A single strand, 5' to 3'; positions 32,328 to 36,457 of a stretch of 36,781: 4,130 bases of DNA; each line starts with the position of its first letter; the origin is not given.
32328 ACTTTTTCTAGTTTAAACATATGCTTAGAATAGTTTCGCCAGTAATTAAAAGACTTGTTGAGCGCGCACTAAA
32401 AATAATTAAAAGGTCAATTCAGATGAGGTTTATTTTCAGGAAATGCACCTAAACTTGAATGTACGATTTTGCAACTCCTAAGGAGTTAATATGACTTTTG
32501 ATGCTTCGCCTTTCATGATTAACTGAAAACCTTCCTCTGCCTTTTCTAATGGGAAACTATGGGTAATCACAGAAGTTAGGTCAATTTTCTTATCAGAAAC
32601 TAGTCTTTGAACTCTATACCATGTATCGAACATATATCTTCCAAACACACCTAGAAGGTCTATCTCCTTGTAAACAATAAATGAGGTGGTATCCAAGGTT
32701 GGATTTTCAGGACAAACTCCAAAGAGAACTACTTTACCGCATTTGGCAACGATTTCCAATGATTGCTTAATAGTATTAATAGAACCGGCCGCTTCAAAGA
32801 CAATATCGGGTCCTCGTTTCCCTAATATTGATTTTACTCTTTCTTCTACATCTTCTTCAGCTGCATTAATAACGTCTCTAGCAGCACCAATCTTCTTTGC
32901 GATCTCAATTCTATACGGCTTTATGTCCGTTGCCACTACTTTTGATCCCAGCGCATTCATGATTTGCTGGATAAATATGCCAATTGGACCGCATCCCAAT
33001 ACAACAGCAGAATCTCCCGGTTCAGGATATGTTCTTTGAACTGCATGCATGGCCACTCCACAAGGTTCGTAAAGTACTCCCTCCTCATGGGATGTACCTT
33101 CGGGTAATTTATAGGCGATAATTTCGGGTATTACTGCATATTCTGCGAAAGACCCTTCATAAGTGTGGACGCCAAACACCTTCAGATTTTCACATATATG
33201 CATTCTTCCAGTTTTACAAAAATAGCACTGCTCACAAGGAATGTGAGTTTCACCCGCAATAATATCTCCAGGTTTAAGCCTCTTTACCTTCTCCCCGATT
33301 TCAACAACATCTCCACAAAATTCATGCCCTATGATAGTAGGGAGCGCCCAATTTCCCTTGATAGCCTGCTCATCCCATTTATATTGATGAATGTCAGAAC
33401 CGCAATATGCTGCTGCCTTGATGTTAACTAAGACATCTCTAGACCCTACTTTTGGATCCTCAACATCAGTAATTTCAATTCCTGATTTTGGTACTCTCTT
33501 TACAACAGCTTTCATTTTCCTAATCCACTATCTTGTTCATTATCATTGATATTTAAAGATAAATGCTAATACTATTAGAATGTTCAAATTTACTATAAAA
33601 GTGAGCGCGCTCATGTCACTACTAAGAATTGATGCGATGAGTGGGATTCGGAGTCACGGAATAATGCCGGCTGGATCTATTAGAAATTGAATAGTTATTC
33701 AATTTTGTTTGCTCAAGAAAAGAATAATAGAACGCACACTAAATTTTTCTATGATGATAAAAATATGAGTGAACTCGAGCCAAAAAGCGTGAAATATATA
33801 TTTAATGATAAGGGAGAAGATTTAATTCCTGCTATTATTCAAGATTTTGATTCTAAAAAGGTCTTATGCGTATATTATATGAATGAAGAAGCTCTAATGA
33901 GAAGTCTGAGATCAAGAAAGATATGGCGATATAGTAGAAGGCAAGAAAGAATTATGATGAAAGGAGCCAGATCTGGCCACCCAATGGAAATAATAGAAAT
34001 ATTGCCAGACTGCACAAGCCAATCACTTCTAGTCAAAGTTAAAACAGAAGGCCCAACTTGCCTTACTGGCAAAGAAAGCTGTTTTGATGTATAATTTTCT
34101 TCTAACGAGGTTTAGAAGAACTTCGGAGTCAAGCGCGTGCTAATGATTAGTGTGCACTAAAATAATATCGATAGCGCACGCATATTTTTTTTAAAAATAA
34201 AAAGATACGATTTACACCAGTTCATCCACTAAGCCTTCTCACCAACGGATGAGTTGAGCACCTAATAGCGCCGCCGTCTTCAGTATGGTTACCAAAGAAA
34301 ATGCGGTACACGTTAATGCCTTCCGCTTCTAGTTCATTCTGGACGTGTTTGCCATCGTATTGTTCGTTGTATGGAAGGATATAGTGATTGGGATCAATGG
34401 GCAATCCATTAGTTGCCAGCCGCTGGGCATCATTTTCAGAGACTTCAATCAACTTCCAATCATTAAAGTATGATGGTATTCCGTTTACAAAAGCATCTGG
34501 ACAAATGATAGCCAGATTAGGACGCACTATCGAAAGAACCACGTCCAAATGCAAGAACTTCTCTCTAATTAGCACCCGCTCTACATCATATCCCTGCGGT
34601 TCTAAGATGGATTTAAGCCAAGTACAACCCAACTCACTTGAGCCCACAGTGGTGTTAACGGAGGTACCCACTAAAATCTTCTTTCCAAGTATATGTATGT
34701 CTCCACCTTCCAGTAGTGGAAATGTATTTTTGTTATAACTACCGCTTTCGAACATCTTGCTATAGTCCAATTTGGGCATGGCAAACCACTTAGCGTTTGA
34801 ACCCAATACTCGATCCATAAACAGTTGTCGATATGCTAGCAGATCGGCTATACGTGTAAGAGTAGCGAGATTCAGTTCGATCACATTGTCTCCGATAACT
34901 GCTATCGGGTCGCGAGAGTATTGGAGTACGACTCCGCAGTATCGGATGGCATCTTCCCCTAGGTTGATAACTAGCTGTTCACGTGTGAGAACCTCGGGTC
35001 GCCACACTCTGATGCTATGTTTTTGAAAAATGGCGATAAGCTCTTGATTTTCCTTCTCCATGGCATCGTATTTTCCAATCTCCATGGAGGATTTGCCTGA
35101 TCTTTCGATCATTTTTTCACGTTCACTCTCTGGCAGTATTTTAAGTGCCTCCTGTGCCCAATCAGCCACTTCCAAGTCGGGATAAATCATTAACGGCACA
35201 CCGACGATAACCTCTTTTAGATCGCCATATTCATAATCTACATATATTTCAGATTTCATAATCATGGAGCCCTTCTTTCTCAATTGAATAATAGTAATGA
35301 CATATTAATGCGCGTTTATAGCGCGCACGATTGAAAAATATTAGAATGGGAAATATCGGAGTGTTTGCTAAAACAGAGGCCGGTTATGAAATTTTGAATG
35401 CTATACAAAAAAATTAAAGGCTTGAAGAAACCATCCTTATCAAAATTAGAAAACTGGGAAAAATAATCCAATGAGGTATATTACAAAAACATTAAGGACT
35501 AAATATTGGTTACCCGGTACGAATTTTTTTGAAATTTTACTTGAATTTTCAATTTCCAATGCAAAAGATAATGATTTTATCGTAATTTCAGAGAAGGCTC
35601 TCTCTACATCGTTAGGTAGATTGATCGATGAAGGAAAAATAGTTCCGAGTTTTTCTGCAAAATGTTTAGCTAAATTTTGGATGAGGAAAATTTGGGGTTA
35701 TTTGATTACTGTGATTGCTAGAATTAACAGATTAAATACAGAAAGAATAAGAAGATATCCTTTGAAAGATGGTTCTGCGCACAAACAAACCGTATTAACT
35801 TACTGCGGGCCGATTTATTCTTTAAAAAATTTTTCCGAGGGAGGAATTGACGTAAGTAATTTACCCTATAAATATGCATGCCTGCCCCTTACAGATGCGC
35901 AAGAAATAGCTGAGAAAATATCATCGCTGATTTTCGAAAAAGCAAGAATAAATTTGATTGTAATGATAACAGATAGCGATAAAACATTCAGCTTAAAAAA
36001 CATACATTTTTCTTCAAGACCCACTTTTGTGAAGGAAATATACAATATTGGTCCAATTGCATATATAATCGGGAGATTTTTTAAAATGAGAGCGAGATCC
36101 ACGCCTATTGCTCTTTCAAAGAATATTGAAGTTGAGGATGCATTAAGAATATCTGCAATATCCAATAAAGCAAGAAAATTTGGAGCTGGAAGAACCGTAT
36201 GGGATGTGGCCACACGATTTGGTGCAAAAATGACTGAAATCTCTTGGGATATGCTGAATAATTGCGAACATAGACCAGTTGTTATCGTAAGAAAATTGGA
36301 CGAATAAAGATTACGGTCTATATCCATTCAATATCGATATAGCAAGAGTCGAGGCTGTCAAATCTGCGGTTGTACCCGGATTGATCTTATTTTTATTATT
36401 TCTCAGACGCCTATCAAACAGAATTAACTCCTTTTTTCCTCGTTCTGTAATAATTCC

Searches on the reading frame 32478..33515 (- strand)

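Call 62: search_protein_families(library=pfam, proteins=[window:32478-33515:-], max_evalue=0.001)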
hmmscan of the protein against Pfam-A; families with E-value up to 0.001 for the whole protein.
window:32478-33515:- (345 aa): 4 families
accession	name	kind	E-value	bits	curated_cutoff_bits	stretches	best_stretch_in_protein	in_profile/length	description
PF08240.17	ADH_N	-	2e-27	95.9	23.5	1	25-139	2-104/104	Alcohol dehydrogenase GroES-like domain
PF00107.32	ADH_zinc_N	-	1.4e-26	93.4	31.8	1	177-306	1-127/129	Zinc-binding dehydrogenase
PF16912.11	Glu_dehyd_C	-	2.1e-10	40.9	34.9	1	146-330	4-198/211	Glucose dehydrogenase C-terminus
PF13602.12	ADH_zinc_N_2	-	1.3e-06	29.8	27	1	212-338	3-128/134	Zinc-binding dehydrogenase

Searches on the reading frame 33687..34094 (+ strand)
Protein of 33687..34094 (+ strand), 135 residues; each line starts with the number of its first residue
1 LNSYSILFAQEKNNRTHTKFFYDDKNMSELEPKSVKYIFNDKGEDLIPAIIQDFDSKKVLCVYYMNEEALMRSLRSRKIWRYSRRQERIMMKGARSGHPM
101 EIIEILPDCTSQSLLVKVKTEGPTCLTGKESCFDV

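Call 62: search_protein_families(library=pfam, proteins=[window:33687-34094:+], max_evalue=0.001)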
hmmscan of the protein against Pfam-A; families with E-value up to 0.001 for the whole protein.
window:33687-34094:+ (135 aa): 1 family
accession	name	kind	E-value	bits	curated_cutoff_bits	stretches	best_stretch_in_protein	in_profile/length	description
PF01502.23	PRA-CH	-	7.3e-20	71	27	1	63-133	3-73/74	Phosphoribosyl-AMP cyclohydrolase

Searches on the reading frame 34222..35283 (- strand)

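Call 62: search_protein_families(library=pfam, proteins=[window:34222-35283:-], max_evalue=0.001)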
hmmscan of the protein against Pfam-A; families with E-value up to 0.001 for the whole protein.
window:34222-35283:- (353 aa): 2 families
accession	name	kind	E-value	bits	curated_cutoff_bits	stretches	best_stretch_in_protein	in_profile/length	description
PF02274.22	ADI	-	2.1e-07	30.7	22.8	0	278-349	304-377/377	Arginine deiminase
PF19420.4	DDAH_eukar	-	0.00062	19.5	23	0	240-347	172-290/291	N,N dimethylarginine dimethylhydrolase, eukaryotic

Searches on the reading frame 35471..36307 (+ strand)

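Call 62: search_protein_families(library=pfam, proteins=[window:35471-36307:+], max_evalue=0.001)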
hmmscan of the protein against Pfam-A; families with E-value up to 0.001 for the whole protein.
window:35471-36307:+ (278 aa): 1 family
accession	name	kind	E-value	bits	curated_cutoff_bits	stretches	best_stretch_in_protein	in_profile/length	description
PF01996.21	F420_ligase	-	1.7e-13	51.1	25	1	9-171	3-151/218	F420-0:Gamma-glutamyl ligase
